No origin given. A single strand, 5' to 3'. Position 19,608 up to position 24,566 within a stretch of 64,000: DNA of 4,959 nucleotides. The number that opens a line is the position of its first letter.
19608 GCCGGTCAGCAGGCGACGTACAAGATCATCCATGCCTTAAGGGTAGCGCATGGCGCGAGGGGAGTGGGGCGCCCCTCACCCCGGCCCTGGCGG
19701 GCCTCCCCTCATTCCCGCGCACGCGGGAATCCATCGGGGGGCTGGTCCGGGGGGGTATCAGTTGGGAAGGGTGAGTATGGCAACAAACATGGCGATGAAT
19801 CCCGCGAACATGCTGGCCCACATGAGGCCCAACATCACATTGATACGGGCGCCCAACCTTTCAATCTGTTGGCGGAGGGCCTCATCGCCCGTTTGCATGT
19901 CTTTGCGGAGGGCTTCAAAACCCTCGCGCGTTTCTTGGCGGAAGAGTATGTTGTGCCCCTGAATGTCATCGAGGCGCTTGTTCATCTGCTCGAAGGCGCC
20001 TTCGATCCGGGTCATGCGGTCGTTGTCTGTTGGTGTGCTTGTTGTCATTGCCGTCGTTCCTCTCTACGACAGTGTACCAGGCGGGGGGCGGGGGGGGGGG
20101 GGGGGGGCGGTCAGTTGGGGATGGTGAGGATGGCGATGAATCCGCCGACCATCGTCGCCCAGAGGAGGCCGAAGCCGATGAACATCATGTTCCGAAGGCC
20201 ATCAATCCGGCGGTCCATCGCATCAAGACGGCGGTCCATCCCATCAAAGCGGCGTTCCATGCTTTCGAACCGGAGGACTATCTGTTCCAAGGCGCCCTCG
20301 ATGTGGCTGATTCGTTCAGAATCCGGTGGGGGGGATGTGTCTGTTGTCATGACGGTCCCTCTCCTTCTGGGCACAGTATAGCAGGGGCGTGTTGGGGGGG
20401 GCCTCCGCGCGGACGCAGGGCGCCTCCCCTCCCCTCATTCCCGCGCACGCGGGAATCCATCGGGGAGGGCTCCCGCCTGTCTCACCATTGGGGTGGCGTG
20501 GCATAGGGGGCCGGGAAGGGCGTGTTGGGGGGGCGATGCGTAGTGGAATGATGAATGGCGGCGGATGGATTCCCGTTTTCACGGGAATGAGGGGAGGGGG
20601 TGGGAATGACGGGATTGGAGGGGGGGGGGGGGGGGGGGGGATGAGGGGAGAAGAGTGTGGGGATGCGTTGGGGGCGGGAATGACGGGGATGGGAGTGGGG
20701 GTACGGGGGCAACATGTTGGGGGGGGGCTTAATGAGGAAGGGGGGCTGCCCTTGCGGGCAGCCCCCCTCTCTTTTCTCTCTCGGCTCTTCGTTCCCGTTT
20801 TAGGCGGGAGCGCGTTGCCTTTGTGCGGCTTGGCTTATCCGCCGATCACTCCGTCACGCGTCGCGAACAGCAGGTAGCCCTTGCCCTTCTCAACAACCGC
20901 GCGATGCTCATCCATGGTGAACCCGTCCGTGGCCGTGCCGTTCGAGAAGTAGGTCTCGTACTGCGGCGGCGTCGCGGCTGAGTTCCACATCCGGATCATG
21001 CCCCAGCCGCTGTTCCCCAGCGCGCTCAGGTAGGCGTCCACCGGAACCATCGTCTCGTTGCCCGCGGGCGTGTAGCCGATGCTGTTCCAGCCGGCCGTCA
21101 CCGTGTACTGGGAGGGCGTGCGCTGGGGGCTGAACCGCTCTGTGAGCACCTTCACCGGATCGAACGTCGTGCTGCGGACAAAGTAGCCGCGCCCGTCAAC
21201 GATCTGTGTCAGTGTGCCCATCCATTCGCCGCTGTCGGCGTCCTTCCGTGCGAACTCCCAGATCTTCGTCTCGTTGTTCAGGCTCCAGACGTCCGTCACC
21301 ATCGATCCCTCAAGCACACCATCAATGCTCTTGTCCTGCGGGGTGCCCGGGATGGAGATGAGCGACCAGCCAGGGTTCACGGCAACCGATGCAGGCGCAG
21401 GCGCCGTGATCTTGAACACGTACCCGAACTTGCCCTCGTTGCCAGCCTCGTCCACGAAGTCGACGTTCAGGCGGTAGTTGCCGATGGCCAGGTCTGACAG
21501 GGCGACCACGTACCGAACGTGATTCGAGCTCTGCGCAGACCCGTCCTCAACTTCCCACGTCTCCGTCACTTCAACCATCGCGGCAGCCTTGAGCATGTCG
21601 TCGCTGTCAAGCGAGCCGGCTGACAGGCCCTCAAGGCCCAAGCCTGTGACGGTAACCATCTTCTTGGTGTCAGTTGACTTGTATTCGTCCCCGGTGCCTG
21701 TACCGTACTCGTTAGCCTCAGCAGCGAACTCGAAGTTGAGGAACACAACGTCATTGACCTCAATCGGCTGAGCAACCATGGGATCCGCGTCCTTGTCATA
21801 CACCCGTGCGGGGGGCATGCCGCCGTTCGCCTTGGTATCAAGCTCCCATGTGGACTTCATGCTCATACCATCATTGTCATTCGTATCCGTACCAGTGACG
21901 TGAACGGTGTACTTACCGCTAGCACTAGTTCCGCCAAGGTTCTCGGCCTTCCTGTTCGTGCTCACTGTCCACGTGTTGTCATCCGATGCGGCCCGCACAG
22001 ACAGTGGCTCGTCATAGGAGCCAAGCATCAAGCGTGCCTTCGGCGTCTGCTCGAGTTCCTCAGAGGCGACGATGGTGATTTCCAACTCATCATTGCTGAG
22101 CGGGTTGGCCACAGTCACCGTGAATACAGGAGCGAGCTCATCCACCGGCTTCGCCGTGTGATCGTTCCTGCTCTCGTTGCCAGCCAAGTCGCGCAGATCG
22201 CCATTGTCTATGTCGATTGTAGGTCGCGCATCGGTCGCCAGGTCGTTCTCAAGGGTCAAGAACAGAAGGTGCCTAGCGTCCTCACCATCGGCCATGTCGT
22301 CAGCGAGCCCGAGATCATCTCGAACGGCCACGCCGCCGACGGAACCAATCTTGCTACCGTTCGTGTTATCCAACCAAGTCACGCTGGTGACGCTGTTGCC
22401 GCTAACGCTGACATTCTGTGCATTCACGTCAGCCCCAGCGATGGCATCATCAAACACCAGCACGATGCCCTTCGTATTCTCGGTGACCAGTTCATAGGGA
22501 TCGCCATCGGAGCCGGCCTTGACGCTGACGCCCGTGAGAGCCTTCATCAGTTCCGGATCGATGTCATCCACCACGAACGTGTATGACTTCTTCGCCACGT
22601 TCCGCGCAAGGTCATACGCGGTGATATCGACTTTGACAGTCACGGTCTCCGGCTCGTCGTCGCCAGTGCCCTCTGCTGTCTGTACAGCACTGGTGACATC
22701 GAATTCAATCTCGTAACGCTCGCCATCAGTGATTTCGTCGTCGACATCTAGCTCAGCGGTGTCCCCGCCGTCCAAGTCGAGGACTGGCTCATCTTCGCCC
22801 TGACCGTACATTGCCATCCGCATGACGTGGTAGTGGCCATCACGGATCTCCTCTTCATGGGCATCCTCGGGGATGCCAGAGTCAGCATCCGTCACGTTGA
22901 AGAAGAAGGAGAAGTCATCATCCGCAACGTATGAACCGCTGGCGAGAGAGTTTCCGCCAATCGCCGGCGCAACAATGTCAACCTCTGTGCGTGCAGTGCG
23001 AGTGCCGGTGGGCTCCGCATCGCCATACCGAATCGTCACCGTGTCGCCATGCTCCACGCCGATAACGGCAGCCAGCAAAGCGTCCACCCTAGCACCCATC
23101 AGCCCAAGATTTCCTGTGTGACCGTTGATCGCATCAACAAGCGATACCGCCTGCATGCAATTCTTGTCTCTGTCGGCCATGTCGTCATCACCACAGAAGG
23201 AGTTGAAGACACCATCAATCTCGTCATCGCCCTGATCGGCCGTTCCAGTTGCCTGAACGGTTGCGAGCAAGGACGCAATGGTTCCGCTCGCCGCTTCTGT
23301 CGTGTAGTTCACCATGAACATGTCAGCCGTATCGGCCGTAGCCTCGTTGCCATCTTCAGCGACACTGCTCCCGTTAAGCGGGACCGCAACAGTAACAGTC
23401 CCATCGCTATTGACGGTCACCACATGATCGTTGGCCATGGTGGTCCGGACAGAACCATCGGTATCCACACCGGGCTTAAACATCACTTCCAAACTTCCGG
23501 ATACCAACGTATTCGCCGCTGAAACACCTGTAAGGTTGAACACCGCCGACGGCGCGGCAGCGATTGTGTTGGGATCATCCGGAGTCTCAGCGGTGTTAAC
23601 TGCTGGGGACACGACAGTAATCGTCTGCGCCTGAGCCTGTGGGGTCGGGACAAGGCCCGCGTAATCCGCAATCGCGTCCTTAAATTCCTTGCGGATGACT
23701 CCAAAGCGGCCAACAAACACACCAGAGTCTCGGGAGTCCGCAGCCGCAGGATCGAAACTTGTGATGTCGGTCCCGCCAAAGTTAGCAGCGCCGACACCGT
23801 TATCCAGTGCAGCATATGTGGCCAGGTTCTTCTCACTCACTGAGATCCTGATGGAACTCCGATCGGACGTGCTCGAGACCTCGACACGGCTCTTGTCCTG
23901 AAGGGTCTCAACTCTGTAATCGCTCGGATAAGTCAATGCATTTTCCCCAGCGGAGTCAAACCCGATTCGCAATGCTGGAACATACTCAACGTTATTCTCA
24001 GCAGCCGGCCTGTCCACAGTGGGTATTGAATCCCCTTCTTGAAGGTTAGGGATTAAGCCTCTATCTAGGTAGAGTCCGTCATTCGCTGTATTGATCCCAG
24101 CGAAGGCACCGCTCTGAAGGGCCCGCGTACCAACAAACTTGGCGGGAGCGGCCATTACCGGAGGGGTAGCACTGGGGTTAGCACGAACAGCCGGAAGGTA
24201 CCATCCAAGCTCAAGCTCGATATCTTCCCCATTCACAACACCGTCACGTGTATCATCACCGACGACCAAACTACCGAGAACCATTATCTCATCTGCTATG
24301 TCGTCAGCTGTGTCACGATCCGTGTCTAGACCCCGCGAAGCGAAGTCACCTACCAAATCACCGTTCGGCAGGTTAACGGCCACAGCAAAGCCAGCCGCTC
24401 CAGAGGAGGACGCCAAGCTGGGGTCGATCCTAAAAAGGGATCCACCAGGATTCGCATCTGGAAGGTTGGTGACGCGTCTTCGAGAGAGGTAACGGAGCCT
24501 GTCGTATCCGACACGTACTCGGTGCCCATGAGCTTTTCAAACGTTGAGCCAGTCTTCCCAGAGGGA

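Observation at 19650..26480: Family of small XhlA-like coiled-coil/TM-anchor genes in repeat-rich arrays on both sides of a giant secreted-protein gene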

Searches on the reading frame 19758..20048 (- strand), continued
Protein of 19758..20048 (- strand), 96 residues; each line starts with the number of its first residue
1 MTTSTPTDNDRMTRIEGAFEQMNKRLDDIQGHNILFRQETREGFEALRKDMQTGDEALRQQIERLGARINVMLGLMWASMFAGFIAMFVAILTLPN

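Call 80: search_protein_families(library=ncbifam, proteins=[P0006, P0009, P0011, P0012, P0015, P0017, P0022, P0027, P0033, P0044], max_evalue=0.001)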
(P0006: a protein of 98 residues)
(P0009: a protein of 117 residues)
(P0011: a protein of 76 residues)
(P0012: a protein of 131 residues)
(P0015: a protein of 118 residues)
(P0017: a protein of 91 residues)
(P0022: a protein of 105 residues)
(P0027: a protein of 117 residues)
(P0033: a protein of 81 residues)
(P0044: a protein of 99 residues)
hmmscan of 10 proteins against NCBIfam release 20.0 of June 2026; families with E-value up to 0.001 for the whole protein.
P0006 (98 aa): 0 families

P0009 (117 aa): 1 family
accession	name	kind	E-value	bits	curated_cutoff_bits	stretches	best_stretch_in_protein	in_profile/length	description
TIGR04211.1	SH3_and_anchor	equivalog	0.00015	21.4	65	1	20-83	57-123/198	TIGR04211 family SH3 domain-containing protein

P0011 (76 aa): 0 families

P0012 (131 aa): 1 family
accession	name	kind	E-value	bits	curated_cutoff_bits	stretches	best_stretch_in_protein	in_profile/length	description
NF033914.0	antiphage_ZorA_1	subfamily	0.00095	17.6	190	0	13-103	384-471/619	anti-phage ZorAB system protein ZorA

P0015 (118 aa): 2 families
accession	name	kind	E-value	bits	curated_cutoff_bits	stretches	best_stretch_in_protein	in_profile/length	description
NF045487.1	ASRP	equivalog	0.00034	19.3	300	1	9-91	124-488/593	archaea-specific SMC-related protein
NF043058.1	T4SS_LegC2C7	subfamily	0.00054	19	350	1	8-93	197-285/348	LegC2/C7 family Dot/Icm T4SS effector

P0017 (91 aa): 0 families

P0022 (105 aa): 1 family
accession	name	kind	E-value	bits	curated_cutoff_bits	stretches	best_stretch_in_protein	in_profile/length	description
NF045487.1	ASRP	equivalog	0.0002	20.1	300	1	7-81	194-266/593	archaea-specific SMC-related protein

P0027 (117 aa): 1 family
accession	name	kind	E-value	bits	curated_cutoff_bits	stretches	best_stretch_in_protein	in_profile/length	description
NF006293.0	PRK08476.1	equivalog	0.0003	21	118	1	11-93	59-139/141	F0F1 ATP synthase subunit B'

P0033 (81 aa): 0 families

P0044 (99 aa): 0 families

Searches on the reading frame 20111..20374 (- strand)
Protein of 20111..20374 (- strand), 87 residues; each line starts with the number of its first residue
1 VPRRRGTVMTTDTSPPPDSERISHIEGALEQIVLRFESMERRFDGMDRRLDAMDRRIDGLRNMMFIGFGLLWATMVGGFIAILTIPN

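Call 5: search_protein_families(library=pfam, proteins=[window:20111-20374:-], max_evalue=1)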
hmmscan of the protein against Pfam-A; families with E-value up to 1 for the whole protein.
window:20111-20374:- (87 aa): 6 families
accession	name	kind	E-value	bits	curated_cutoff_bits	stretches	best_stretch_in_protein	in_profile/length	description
PF18982.5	JetA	-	0.0035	16.4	26.2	1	20-61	221-262/434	Wadjet protein JetA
PF06825.17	HSBP1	-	0.03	14.6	28.6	1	24-60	6-46/51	Heat shock factor binding protein 1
PF23991.1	DUF7310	-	0.05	14.5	40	1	14-61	17-64/83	Coiled-coil region of unknown function (DUF7310)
PF10779.14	XhlA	-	0.068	13.8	34.7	1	20-82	4-66/67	Haemolysin XhlA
PF16028.10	SLC3A2_N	-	0.087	12.9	27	1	60-83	33-56/77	Solute carrier family 3 member 2 N-terminus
PF05377.16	FlaC_arch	-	0.23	12.4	27.8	1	21-59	1-39/55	Flagella accessory protein C (FlaC)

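Call 6: search_protein_families(library=ncbifam, proteins=[window:20111-20374:-], max_evalue=1)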
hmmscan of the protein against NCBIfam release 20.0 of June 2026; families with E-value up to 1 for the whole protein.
window:20111-20374:- (87 aa): 4 families
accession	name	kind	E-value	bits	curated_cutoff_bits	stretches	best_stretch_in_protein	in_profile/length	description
NF045650.1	CD1247_Nterm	equivalog_domain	0.038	14.6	30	1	16-60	21-65/70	CD1247 N-terminal domain-containing protein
TIGR02977.1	phageshock_pspA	equivalog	0.041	13.6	242.95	1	26-55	158-187/219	phage shock protein PspA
NF048001.1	GTP_morpho_1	equivalog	0.11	12.3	50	1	34-57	24-47/70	GTA head formation protein, RCAP_rcc01685 family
NF052624.1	TLTLP_motif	equivalog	0.52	10.3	45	1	72-85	18-31/58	TLTLP motif-containing protein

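Call 7: search_protein_families(library=phrogs, proteins=[window:20111-20374:-], max_evalue=1)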
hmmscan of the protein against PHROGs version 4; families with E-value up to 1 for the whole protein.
window:20111-20374:- (87 aa): 10 families
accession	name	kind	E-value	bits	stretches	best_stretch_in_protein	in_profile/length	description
phrog_5553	-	unknown function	4.6e-05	24.6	1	20-63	14-57/114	-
phrog_12015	-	unknown function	0.00044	20.9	1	22-63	114-155/165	-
phrog_1193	-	other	0.0019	19.2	1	21-81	7-68/76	hemolysin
phrog_6701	-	unknown function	0.012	16.3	1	25-58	94-126/169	-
phrog_31681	-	unknown function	0.031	15.8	1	21-75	61-114/124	-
phrog_1103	-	unknown function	0.044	14.9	1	19-53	11-43/80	-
phrog_32518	-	unknown function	0.15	13.3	1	27-74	50-97/108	-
phrog_25947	-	other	0.19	13.1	1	20-60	16-56/79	hol-like chemotaxis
phrog_5225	-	unknown function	0.2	13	1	24-61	25-63/92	-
phrog_12443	-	moron, auxiliary metabolic gene and host takeover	0.32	11.7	1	71-84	22-35/67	membrane protein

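Call 76: search_protein_families(library=padloc, proteins=[window:20114-20350:-], max_evalue=0.01)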
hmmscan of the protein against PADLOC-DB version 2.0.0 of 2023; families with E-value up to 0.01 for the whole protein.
window:20114-20350:- (79 aa): 0 families

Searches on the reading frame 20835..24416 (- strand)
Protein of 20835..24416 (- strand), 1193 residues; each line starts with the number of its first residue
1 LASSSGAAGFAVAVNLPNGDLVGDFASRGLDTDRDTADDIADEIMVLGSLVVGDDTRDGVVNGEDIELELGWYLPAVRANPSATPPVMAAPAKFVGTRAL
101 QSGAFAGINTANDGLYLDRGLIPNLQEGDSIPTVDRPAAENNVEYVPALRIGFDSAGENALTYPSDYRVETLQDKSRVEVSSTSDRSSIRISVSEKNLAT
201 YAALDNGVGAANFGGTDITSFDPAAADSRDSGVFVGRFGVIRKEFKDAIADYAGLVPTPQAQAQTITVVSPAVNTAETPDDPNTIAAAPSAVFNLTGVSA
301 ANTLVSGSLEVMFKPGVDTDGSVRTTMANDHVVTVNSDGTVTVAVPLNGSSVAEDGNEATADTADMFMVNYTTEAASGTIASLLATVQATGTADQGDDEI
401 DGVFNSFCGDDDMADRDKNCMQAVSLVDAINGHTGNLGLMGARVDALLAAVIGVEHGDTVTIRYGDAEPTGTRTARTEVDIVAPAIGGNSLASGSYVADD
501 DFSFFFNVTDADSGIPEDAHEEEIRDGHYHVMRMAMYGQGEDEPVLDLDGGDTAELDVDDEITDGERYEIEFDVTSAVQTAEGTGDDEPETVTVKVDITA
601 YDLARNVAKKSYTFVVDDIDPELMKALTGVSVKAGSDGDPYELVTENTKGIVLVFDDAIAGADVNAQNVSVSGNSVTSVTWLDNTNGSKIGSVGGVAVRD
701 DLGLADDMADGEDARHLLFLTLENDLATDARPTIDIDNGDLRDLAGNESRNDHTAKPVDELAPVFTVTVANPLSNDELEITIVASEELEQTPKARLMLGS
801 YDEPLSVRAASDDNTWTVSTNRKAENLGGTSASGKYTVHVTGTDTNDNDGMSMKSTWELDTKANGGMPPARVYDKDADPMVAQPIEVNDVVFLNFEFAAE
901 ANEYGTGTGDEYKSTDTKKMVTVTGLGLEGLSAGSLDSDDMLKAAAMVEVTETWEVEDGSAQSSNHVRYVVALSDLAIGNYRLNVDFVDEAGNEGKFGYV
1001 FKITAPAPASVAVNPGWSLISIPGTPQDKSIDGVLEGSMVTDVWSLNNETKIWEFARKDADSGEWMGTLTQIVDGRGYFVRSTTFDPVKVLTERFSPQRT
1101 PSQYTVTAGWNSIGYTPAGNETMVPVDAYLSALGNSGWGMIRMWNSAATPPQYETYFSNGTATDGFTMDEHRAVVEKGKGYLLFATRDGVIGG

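Call 5: search_protein_families(library=pfam, proteins=[window:20835-24416:-], max_evalue=1)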
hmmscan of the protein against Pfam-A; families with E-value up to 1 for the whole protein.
window:20835-24416:- (1193 aa): 2 families
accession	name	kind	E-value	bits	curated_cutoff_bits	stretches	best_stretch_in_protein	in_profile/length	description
PF18140.6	PCC_BT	-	0.46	11.1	23.5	0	560-601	60-98/126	Propionyl-coenzyme A carboxylase BT domain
PF19077.6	Big_13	-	0.5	11.3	27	1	945-995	38-91/102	Bacterial Ig-like domain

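Call 6: search_protein_families(library=ncbifam, proteins=[window:20835-24416:-], max_evalue=1)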
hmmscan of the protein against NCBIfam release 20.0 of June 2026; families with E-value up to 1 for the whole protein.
window:20835-24416:- (1193 aa): 1 family
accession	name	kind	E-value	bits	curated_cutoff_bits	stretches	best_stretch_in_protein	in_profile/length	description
TIGR03931.1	T7SS_Rv3446c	hypoth_equivalog_domain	0.014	15.7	47.6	1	158-246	66-148/194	type VII secretion-associated protein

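Call 49: find_homologous_proteins(query=window:20838-24416:-, max_evalue=0.00001)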
Query window:20838-24416:- (1193 aa): 8 proteins with E <= 0.00001 among 8000 candidates.
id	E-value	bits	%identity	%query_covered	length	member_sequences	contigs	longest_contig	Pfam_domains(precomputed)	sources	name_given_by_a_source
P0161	0.0e+0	2544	100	96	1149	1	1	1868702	-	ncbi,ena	-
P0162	1.9e-294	998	48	100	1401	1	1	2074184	-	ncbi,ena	-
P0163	4.4e-275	934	46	98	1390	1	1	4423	-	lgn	-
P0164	2.8e-271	921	47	99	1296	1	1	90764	-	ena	-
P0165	3.8e-270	918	46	97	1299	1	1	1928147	-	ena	-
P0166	1.6e-268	912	47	96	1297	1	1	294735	-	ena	-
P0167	2.6e-264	898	48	85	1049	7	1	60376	-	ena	-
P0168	7.9e-101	357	43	47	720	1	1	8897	-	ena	-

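Call 50: find_encoding_contigs(protein=P0162, flank=6000, max_places=2)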
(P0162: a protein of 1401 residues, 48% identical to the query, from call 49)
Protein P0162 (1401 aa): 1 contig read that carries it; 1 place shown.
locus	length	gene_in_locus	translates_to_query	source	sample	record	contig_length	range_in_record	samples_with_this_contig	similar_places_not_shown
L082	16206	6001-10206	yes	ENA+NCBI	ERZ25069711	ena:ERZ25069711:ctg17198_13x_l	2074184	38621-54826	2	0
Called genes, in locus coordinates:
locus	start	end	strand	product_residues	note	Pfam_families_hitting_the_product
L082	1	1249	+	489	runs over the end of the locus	PF14010:PEPcase_2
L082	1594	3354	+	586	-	PF06418:CTP_synth_N, PF00117:GATase, PF07722:Peptidase_C26 (weak)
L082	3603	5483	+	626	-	PF07497:Rho_RNA_bind, PF00006:ATP-synt_ab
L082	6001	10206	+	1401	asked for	-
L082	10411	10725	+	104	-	PF01541:GIY-YIG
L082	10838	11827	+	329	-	PF03308:MeaB, PF13191:AAA_16 (faint), PF00009:GTP_EFTU (faint), PF02492:cobW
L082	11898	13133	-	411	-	PF06224:AlkZ-like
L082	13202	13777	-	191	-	PF08002:DUF1697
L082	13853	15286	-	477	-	PF13380:CoA_binding_2, PF13607:Succ_CoA_lig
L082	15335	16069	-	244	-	PF13549:ATP-grasp_5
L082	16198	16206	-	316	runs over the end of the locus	PF04203:Sortase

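Call 51: find_encoding_contigs(protein=P0165, flank=6000, max_places=2)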
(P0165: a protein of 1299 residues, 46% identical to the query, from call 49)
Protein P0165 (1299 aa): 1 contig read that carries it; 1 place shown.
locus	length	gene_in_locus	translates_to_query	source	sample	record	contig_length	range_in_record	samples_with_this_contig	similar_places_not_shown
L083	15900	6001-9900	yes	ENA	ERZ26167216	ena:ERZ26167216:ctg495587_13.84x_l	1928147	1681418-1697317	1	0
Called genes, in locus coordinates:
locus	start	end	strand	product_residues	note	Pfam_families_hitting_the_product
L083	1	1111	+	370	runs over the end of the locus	PF04389:Peptidase_M28 (faint), PF05343:Peptidase_M42, PF01546:Peptidase_M20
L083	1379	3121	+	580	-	PF06418:CTP_synth_N, PF00117:GATase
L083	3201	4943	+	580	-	PF07497:Rho_RNA_bind, PF00006:ATP-synt_ab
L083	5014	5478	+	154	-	-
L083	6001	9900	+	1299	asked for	-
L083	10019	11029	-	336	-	PF13384:HTH_23 (weak), PF13936:HTH_38, PF13551:HTH_29 (faint), PF00665:rve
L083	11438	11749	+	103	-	PF01541:GIY-YIG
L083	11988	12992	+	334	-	PF03308:MeaB, PF02492:cobW (weak)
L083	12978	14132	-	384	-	PF23236:WHD_2nd_Lhr (faint), PF06224:AlkZ-like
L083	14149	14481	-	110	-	PF18478:PIN_10 (weak)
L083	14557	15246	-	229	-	PF04255:DUF433 (weak)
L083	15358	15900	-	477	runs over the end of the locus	PF13380:CoA_binding_2, PF13607:Succ_CoA_lig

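Call 52: find_encoding_contigs(protein=P0166, flank=6000, max_places=2)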
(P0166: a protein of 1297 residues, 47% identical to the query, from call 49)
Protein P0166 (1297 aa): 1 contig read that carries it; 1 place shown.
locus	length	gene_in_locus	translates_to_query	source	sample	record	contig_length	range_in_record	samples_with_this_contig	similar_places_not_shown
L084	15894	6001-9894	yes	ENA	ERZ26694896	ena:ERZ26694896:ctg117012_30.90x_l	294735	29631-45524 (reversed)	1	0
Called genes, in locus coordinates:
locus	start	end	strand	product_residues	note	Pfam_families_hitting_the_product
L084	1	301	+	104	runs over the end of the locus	-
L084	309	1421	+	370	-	PF05343:Peptidase_M42, PF04389:Peptidase_M28 (weak), PF01546:Peptidase_M20 (weak)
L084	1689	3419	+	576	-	PF06418:CTP_synth_N, PF00117:GATase, PF07722:Peptidase_C26 (faint)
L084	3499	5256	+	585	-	PF07497:Rho_RNA_bind, PF00006:ATP-synt_ab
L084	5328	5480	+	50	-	-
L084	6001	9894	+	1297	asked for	-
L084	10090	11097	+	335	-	PF03308:MeaB, PF02492:cobW (weak)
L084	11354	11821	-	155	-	PF04255:DUF433 (weak)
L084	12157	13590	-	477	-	PF13380:CoA_binding_2, PF13607:Succ_CoA_lig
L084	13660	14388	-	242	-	PF13549:ATP-grasp_5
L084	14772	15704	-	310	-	PF04203:Sortase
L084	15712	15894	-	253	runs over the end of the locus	PF00578:AhpC-TSA, PF08534:Redoxin, PF00085:Thioredoxin (weak), PF13098:Thioredoxin_2 (faint), PF13905:Thioredoxin_8 (weak)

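Call 53: find_encoding_contigs(protein=P0164, flank=6000, max_places=2)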
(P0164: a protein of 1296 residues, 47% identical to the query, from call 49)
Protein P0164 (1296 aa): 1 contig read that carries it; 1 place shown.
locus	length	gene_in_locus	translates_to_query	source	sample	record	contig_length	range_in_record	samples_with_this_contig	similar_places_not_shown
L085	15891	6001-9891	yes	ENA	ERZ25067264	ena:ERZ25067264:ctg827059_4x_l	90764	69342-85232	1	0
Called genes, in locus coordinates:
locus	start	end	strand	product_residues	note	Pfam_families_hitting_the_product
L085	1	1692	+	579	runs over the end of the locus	PF06418:CTP_synth_N, PF00117:GATase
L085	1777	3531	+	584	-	PF07497:Rho_RNA_bind, PF00006:ATP-synt_ab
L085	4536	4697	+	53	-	-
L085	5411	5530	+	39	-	-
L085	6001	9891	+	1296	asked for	-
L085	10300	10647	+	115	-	PF01541:GIY-YIG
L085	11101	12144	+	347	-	PF03308:MeaB, PF02492:cobW (weak)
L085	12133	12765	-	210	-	PF06224:AlkZ-like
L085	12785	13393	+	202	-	PF03308:MeaB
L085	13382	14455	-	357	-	PF06224:AlkZ-like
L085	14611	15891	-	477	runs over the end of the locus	PF13380:CoA_binding_2, PF13607:Succ_CoA_lig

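Call 62: search_protein_families(library=pfam, proteins=[L083:5014-5478:+], max_evalue=0.01)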
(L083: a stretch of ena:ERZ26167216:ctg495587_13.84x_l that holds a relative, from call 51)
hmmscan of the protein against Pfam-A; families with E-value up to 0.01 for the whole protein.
L083:5014-5478:+ (154 aa): 18 families
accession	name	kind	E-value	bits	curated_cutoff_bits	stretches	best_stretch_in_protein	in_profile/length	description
PF01519.22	DUF16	-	1.7e-05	25.7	40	0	50-117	37-103/104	Protein of unknown function DUF16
PF23991.1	DUF7310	-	6.1e-05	23.9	40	1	91-126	24-59/83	Coiled-coil region of unknown function (DUF7310)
PF02601.20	Exonuc_VII_L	-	0.00085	19.3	35.9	1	36-136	144-261/315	Exonuclease VII, large subunit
PF10805.13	DUF2730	-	0.0009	19.7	24.9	1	80-148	17-86/102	Protein of unknown function (DUF2730)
PF06160.17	EzrA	-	0.00095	18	39.6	1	43-144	324-426/557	Septation ring formation regulator, EzrA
PF20667.3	Sec10_N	-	0.0014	19.2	27.4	0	97-138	42-83/118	Exocyst complex component Sec10, N-terminal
PF05929.16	Phage_GPO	-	0.0026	17.9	33.6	1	46-122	174-246/268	Phage capsid scaffolding protein (GPO) serine peptidase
PF24850.1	CC_BshC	-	0.0035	17.6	27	0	49-83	39-73/159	Bacillithiol biosynthesis BshC, C-terminal coiled-coil domain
PF13874.11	Nup54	-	0.0045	17.5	30.5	0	52-142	34-124/140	Nucleoporin complex subunit 54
PF16526.10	CLZ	-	0.0046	17.7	26.7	0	95-134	15-54/71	C-terminal leucine zipper domain of cyclic nucleotide-gated channels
PF09304.16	Cortex-I_coil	-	0.0049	17.5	60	0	37-103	14-83/107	Cortexillin coiled-coil region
PF04513.17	Baculo_PEP_C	-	0.0049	17.4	38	0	67-148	40-115/140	Baculovirus polyhedron envelope protein, PEP, C terminus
PF06705.16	SF-assemblin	-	0.0062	16.4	30.6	1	36-142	9-109/247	SF-assemblin/beta giardin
PF07889.17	DUF1664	-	0.0063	17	34.6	0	88-147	50-109/124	Protein of unknown function (DUF1664)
PF02346.21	Vac_Fusion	-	0.0072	16.4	24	0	88-130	5-47/56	Chordopoxvirus multifunctional envelope protein A27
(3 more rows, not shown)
